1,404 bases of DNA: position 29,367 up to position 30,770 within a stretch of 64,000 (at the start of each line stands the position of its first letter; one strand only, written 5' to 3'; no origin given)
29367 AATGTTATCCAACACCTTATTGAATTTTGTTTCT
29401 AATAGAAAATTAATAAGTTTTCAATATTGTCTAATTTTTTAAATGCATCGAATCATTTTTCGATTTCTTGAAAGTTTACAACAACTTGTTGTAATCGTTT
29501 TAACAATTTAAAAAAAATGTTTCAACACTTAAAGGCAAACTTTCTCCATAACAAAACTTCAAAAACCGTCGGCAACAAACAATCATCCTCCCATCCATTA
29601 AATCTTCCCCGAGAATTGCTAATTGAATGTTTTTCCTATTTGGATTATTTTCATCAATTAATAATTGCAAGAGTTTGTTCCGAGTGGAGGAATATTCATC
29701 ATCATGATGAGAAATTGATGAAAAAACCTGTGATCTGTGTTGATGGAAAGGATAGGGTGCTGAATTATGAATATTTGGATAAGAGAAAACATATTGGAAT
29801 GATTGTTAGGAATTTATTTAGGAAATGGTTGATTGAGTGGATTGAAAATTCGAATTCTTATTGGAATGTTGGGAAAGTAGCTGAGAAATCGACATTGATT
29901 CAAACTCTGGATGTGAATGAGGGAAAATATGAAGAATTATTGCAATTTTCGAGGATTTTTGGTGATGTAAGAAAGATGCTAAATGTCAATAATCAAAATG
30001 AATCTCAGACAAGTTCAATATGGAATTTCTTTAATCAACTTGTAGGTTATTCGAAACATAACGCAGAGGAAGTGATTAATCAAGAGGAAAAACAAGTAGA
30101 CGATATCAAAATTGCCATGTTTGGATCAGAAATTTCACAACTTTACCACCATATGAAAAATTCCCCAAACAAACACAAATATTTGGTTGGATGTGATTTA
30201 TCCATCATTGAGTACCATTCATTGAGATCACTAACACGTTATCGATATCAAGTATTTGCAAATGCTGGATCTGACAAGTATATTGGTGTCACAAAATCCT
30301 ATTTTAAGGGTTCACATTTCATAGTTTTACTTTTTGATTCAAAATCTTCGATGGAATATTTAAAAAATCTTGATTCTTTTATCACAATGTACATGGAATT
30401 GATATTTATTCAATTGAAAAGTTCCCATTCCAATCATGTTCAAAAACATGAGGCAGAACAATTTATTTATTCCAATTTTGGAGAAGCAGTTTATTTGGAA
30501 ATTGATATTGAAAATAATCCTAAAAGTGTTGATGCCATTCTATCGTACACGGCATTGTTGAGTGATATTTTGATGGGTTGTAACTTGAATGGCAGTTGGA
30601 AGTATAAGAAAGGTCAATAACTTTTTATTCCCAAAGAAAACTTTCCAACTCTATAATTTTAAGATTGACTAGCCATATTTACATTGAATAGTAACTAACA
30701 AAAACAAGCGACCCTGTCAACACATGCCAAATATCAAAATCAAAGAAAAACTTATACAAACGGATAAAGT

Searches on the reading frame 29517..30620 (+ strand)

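Call 35: search_protein_families(library=pfam, proteins=[window:29517-30620:+], max_evalue=0.001)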
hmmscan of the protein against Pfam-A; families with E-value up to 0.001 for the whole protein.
window:29517-30620:+ (367 aa): 2 families
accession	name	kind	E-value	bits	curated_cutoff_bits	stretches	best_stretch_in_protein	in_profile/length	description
PF00646.38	F-box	-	4.8e-08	33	20.5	1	28-60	2-34/43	F-box domain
PF12937.12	F-box-like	-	9.6e-07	28.9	24.3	1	29-72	3-45/47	F-box-like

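Call 74: search_protein_families(library=pfam, proteins=[window:29517-30620:+], max_evalue=0.1)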
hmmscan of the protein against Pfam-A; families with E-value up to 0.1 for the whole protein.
window:29517-30620:+ (367 aa): 4 families
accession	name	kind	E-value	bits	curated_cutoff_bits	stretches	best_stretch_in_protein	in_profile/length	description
PF00646.38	F-box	-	4.8e-08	33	20.5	1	28-60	2-34/43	F-box domain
PF12937.12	F-box-like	-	9.6e-07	28.9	24.3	1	29-72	3-45/47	F-box-like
PF08477.19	Roc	-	0.0029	18.3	27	1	218-280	26-94/119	Ras of Complex, Roc, domain of DAPkinase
PF00071.28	Ras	-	0.0069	16.4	21.6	1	240-329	46-141/162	Ras family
